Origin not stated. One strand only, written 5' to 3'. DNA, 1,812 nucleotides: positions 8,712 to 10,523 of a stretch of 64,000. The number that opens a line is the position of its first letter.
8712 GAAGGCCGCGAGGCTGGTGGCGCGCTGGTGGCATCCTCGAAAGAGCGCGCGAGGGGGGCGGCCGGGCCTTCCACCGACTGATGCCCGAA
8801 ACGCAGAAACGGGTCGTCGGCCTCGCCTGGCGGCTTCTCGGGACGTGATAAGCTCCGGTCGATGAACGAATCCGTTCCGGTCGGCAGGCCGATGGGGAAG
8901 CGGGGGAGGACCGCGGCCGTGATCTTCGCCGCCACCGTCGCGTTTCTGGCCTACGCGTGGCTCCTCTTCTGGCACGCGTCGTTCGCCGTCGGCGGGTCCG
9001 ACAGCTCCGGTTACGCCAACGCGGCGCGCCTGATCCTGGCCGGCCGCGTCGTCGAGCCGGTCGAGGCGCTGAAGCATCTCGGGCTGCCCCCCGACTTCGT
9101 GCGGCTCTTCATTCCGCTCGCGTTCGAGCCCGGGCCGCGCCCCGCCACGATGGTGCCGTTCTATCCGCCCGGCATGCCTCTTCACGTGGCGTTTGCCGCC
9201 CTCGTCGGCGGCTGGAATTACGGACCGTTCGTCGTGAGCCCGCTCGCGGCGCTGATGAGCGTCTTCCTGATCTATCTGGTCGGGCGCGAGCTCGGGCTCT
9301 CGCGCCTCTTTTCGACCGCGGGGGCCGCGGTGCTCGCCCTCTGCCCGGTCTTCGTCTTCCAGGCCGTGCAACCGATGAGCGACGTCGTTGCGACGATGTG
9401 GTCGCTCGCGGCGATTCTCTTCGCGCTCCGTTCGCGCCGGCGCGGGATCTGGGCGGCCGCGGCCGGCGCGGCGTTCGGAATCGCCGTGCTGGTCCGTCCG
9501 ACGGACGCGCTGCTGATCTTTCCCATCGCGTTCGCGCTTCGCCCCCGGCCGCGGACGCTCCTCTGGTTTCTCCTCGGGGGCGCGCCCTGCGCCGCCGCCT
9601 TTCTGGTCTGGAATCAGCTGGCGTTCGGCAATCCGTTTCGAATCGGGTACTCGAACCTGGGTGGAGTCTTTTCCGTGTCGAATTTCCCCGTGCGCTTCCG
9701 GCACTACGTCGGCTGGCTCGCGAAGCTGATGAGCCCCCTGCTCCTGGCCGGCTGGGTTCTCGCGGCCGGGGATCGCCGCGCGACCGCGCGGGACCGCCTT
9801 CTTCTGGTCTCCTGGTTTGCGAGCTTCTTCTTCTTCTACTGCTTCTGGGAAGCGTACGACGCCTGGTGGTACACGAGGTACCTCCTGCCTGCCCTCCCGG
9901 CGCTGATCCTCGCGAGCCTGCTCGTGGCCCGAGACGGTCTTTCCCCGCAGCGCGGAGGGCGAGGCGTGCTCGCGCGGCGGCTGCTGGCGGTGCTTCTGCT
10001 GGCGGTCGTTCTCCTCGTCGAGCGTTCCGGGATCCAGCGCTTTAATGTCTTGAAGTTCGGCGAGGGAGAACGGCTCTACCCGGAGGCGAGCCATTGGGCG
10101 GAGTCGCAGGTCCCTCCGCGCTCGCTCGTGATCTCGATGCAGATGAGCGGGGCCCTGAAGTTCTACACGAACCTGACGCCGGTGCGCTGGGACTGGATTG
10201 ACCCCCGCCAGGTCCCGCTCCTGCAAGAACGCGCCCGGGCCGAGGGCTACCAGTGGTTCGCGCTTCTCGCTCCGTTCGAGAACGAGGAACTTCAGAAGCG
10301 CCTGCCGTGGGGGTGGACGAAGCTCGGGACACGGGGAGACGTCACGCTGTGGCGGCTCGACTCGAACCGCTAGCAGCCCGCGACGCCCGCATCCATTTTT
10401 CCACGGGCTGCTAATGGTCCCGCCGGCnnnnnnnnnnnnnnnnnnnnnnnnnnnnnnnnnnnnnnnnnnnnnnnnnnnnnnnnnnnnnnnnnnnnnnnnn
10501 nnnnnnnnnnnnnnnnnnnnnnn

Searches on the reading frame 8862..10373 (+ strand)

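Call 48: search_protein_families(library=pfam, proteins=[window:8862-10373:+])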
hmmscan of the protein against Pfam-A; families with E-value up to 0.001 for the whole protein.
window:8862-10373:+ (503 aa): 1 family
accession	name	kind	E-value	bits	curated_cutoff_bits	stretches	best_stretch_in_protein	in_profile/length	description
PF13231.12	PMT_2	-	4.9e-08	33.8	26.1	1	111-226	13-129/160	Dolichyl-phosphate-mannose-protein mannosyltransferase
